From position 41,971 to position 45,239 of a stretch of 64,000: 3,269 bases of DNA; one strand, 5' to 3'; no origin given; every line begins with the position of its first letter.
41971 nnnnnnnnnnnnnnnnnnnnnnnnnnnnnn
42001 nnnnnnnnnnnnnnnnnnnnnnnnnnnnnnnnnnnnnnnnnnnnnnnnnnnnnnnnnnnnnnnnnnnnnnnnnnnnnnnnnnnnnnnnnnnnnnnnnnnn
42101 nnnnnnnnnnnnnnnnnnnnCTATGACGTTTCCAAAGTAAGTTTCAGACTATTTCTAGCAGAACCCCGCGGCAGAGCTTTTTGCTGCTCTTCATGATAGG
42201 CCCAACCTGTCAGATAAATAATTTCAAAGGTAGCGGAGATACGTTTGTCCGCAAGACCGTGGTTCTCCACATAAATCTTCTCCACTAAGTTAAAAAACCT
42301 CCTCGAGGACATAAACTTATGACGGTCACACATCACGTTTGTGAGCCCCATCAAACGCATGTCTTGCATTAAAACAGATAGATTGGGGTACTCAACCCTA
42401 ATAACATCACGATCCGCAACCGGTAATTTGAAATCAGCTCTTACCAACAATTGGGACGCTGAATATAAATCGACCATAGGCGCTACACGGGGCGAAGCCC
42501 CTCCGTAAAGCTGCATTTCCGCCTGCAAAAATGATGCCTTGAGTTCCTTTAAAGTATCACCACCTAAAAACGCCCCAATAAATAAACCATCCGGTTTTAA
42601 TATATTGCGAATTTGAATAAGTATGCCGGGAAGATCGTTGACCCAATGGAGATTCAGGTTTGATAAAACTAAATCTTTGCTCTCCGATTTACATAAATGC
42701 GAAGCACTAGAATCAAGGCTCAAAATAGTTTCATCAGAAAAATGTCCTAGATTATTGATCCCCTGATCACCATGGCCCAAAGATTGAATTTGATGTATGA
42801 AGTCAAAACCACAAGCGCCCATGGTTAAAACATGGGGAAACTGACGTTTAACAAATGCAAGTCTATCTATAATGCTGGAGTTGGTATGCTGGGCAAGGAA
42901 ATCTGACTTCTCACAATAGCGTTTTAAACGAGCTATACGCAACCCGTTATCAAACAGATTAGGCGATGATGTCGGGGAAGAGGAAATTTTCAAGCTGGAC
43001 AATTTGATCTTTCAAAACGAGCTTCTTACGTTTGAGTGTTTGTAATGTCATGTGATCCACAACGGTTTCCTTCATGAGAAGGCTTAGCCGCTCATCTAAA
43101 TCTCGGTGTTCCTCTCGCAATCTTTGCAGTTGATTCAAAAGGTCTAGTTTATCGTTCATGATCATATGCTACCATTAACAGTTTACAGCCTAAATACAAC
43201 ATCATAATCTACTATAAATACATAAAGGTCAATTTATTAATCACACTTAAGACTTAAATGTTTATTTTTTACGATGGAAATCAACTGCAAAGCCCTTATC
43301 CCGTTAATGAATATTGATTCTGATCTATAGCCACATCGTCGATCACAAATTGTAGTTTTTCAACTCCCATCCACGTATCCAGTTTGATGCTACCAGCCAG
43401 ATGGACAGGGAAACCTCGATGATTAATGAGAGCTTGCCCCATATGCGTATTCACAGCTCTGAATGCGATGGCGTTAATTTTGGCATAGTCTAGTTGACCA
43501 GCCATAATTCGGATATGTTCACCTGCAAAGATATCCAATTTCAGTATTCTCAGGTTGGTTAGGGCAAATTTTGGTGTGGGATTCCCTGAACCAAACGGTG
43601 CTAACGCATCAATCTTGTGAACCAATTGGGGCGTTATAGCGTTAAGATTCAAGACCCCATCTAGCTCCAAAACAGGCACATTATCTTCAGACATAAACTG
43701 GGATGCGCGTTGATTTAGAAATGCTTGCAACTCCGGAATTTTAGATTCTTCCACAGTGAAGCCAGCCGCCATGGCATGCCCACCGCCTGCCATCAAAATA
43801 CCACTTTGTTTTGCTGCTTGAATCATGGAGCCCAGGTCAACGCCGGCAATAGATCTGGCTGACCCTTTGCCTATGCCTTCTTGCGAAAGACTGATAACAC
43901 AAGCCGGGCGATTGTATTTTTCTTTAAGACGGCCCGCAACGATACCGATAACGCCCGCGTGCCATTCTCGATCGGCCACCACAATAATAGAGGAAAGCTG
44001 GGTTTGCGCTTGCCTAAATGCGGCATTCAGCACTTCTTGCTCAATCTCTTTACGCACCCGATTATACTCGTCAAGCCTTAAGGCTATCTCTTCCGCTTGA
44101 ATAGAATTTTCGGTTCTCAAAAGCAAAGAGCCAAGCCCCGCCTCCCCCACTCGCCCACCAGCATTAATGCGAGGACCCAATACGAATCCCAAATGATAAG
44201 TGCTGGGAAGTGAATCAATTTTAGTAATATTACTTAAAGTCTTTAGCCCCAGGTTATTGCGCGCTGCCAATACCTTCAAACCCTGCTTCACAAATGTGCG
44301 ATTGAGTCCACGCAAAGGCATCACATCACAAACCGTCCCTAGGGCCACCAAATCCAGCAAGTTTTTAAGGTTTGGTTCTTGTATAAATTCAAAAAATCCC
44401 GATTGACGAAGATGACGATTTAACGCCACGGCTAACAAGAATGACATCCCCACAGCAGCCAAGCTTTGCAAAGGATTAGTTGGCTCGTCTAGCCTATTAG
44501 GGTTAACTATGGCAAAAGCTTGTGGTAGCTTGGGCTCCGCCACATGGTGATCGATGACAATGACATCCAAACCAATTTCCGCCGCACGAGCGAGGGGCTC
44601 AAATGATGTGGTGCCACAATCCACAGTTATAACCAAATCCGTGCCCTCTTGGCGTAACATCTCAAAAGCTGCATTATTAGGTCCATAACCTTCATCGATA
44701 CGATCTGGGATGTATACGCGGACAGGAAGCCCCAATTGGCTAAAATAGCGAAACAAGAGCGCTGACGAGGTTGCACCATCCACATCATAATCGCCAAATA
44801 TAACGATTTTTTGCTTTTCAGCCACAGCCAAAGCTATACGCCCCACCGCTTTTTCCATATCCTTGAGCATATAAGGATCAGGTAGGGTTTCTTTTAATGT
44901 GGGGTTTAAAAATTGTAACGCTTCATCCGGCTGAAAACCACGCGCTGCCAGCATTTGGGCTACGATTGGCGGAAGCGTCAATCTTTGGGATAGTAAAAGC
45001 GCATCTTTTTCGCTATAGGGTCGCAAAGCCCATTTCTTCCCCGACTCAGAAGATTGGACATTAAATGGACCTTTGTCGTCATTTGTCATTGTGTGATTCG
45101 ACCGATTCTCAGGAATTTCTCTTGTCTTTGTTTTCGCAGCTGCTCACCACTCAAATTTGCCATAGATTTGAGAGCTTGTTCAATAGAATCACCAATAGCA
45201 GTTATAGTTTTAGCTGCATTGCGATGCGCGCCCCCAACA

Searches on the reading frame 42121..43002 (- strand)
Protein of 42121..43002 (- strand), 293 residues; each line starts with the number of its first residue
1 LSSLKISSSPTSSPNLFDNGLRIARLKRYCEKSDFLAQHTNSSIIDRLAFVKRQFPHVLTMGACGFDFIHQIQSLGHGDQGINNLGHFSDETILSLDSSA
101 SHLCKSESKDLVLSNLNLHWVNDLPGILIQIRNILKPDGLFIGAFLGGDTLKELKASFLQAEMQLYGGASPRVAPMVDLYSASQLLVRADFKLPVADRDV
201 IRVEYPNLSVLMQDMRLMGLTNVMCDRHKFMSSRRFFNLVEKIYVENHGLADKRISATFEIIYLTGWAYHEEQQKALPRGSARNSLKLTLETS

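Call 12: search_protein_families(library=pfam, proteins=[window:42121-43002:-], max_evalue=0.01)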
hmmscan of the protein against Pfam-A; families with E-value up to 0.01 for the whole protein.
window:42121-43002:- (293 aa): 3 families
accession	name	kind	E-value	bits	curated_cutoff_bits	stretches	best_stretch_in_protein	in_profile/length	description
PF08241.18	Methyltransf_11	-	1.3e-05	26.2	21.2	1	104-142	56-94/95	Methyltransferase domain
PF13489.12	Methyltransf_23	-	0.00046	20.4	27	0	104-150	77-123/164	Methyltransferase domain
PF08242.18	Methyltransf_12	-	0.0012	20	30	1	102-141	64-98/98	Methyltransferase domain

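Call 19: find_homologous_proteins(query=window:42121-43002:-, max_evalue=1e-10)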
Query window:42121-43002:- (293 aa): 7651 proteins with E <= 1e-10 among 8000 candidates; the best 120 are listed.
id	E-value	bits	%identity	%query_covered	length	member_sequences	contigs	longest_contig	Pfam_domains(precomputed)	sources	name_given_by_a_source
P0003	4.3e-190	648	100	99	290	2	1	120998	PF08241.19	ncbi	-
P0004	9.5e-157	538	83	99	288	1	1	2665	-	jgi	jgi:SAM-dependent methyltransferase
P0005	1.3e-103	364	64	91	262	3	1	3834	-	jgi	jgi:NADH dehydrogenase [ubiquinone] 1 alpha subcomplex assembly factor 5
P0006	8.3e-96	338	58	98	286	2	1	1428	-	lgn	-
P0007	2.7e-95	337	57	98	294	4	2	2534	-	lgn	-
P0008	3.8e-94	333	59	91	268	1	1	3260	-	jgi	jgi:SAM-dependent methyltransferase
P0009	5.3e-88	313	55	92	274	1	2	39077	PF08241.19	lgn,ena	-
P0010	4.3e-84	300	57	86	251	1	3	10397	-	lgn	-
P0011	3.2e-80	287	57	85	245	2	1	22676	PF13489.13,PF08242.19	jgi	-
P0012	4.5e-80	287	55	88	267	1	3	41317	-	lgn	-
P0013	3.1e-79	284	51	97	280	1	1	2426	-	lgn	-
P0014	4.6e-72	261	57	73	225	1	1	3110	-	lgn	-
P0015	2.0e-59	219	45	89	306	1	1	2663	PF13489.13,PF08241.19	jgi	jgi:SAM-dependent methyltransferase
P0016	1.8e-58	216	41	95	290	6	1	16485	PF08241.19,PF08242.19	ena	-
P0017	2.8e-58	215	42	96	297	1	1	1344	PF13489.13,PF08241.19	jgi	jgi:SAM-dependent methyltransferase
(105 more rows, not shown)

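Call 20: find_encoding_contigs(protein=P0004, flank=6000, max_places=3)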
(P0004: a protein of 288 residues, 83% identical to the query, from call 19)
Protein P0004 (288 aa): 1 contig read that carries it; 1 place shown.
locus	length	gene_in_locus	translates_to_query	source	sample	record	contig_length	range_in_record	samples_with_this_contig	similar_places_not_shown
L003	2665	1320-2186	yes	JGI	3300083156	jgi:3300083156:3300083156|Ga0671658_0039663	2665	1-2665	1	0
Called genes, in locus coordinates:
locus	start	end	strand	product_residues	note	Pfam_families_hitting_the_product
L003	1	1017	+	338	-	?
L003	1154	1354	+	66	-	PF04325:DUF465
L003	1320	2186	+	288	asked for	-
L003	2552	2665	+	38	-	?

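Call 21: find_encoding_contigs(protein=P0009, flank=6000, max_places=3)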
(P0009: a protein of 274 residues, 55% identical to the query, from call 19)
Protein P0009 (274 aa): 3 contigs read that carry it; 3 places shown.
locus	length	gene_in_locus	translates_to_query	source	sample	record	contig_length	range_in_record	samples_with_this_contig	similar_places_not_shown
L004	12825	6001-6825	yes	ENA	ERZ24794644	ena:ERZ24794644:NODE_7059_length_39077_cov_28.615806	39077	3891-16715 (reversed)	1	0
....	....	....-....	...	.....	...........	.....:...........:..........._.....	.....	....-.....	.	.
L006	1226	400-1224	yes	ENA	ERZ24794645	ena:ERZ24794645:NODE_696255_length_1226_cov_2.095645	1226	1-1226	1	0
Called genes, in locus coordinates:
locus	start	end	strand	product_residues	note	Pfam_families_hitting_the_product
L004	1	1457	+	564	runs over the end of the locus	PF00005:ABC_tran, PF02463:SMC_N (faint), PF13555:AAA_29 (faint), PF13304:AAA_21 (faint), PF12848:ABC_tran_Xtn, PF00005:ABC_tran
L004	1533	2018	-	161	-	-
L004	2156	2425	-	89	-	-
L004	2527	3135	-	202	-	PF01066:CDP-OH_P_transf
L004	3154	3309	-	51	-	-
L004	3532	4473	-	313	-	PF00126:HTH_1, PF03466:LysR_substrate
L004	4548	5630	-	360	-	PF00365:PFK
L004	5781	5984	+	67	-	PF04325:DUF465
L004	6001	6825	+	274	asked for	PF08241:Methyltransf_11 (weak)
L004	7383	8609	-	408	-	PF20142:Scaffold, PF03734:YkuD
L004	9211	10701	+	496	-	PF13384:HTH_23 (weak), PF13518:HTH_28 (weak), PF00665:rve, PF22483:Mu-transpos_C_2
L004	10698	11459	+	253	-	PF01695:IstB_IS21, PF04851:ResIII (faint), PF00308:Bac_DnaA, PF20720:nSTAND3 (weak), PF00004:AAA (weak)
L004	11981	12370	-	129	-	PF13443:HTH_26 (weak)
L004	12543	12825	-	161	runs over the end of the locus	PF12796:Ank_2 (weak)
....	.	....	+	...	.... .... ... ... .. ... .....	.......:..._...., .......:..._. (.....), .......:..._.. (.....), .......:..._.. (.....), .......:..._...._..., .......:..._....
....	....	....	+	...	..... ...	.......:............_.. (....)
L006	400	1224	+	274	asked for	PF08241:Methyltransf_11 (weak)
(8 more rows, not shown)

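Call 22: find_encoding_contigs(protein=P0012, flank=6000, max_places=3)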
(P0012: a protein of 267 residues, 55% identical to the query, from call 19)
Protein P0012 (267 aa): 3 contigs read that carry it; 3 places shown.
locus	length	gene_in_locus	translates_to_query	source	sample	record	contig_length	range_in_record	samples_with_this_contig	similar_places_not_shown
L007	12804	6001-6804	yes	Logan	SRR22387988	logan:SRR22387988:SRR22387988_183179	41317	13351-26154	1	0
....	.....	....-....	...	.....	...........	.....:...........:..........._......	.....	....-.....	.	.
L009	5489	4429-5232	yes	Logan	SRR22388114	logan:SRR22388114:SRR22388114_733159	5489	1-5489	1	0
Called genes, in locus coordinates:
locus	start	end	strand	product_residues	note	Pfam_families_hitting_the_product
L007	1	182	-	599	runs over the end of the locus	PF01336:tRNA_anti-codon, PF00152:tRNA-synt_2, PF02938:GAD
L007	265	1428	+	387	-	PF01612:DNA_pol_A_exo1, PF00570:HRDC (weak)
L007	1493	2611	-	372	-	-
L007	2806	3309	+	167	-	-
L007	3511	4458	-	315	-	PF00126:HTH_1, PF03466:LysR_substrate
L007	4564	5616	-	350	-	PF00365:PFK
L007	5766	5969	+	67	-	PF04325:DUF465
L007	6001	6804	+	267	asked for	-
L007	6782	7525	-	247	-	-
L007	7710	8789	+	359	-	PF04321:RmlD_sub_bind, PF01073:3Beta_HSD, PF01370:Epimerase, PF02719:Polysacc_synt_2, PF07993:NAD_binding_4, PF13460:NAD_binding_10 (weak), PF16363:GDP_Man_Dehyd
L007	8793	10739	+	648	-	PF13522:GATase_6, PF13537:GATase_7, PF00733:Asn_synthase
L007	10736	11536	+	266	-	PF01061:ABC2_membrane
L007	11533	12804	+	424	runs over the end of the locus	PF00005:ABC_tran, PF14524:Wzt_C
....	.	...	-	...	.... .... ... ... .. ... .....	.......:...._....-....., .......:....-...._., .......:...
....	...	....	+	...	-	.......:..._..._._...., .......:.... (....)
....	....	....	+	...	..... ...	-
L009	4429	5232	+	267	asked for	-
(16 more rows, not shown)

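Call 23: find_encoding_contigs(protein=P0011, flank=6000, max_places=3)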
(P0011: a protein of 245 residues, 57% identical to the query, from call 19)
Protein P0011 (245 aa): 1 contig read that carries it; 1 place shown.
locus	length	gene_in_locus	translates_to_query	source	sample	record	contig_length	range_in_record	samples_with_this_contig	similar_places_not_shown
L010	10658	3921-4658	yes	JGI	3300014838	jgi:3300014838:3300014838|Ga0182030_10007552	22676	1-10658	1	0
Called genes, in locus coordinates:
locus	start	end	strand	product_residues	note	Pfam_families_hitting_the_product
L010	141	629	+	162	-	PF10604:Polyketide_cyc2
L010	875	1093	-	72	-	-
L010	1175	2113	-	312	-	PF00126:HTH_1, PF03466:LysR_substrate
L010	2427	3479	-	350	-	PF00365:PFK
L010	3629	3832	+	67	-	PF04325:DUF465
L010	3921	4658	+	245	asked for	PF13489:Methyltransf_23 (weak), PF08242:Methyltransf_12 (weak)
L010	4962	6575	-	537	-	-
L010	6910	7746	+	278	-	PF00561:Abhydrolase_1 (faint), PF12697:Abhydrolase_6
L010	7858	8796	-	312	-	PF01135:PCMT, PF02353:CMAS, PF01209:Ubie_methyltran, PF13489:Methyltransf_23, PF01728:FtsJ, PF08241:Methyltransf_11, PF08242:Methyltransf_12, PF13649:Methyltransf_25, +8 more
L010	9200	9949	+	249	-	-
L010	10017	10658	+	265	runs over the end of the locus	-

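Call 50: search_protein_families(library=pfam, proteins=[L003:2552-2665:+], max_evalue=0.1)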
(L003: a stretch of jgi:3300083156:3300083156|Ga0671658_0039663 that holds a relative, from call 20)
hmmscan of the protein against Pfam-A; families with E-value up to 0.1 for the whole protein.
L003:2552-2665:+ (38 aa): 0 families

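Call 60: find_encoding_contigs(protein=P0005, flank=4000, max_places=4)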
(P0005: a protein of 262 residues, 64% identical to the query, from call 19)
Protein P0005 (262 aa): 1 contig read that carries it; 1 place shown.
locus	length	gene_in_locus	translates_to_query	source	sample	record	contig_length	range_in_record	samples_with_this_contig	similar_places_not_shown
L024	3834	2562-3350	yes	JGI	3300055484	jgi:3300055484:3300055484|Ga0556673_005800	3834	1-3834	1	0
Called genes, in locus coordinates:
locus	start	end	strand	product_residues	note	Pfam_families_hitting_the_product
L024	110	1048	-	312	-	PF00126:HTH_1, PF03466:LysR_substrate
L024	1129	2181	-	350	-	PF00365:PFK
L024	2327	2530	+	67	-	PF04325:DUF465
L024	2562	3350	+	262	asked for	-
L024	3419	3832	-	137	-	?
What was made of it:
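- Tried and rejected: Synteny through the neighbouring methyltransferase (calls 19-23, 60).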

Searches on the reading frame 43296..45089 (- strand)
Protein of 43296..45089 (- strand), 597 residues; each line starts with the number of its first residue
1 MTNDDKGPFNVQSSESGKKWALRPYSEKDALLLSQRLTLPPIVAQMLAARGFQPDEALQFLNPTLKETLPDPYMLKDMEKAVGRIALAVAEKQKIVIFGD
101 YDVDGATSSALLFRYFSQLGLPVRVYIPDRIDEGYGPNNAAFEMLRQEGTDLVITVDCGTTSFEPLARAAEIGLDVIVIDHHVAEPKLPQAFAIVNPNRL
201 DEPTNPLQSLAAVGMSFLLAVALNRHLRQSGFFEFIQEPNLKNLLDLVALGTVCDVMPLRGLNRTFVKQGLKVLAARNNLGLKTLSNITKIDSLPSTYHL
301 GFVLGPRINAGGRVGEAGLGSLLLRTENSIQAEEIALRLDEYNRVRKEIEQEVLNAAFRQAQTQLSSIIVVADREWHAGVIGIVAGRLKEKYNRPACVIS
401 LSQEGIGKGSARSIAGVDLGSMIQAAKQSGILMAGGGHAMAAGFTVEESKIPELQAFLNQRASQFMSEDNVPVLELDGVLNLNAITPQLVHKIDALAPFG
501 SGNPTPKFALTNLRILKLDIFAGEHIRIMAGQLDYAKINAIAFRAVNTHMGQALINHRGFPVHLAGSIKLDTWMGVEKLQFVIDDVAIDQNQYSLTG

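Call 18: find_related_loci(query=window:43296-45089:-, collection=genome_contigs, flank=10000)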
Query window:43296-45089:- (597 aa) in genome_contigs; peptide patterns used: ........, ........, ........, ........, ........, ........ (x = any residue, [..] = any of these).
67 stretches matched a pattern; 1 encode a relative of the query (tblastn E <= 1e-3); 1 distinct loci.
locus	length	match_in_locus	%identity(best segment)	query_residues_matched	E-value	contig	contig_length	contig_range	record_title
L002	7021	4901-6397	34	18-516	2e-78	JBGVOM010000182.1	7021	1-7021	MAG: Lachnospiraceae bacterium isolate fecal_MAG_210 fecal_MAG_210_contig_0182, whole genome shotgun sequence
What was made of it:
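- Tried and rejected: Genome-collection scan with RecJ (call 18).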

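Call 53: list_cluster_members(proteins=[window:43296-45089:-, P0003, window:38182-38691:+, P0127, window:49600-52542:-])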
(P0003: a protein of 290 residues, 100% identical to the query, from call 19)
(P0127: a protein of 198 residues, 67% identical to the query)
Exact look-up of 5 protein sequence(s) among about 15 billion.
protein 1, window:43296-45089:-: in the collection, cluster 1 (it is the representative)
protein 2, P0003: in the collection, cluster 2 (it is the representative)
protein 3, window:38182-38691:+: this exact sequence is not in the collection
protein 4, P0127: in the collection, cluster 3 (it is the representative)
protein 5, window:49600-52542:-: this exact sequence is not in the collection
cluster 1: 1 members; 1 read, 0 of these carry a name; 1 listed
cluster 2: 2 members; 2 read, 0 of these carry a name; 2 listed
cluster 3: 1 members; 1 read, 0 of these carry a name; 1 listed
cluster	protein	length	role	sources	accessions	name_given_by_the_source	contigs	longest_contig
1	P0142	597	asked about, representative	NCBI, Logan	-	-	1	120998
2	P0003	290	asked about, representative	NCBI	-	-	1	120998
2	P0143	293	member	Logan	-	-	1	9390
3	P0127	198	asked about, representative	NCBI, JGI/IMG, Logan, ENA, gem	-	-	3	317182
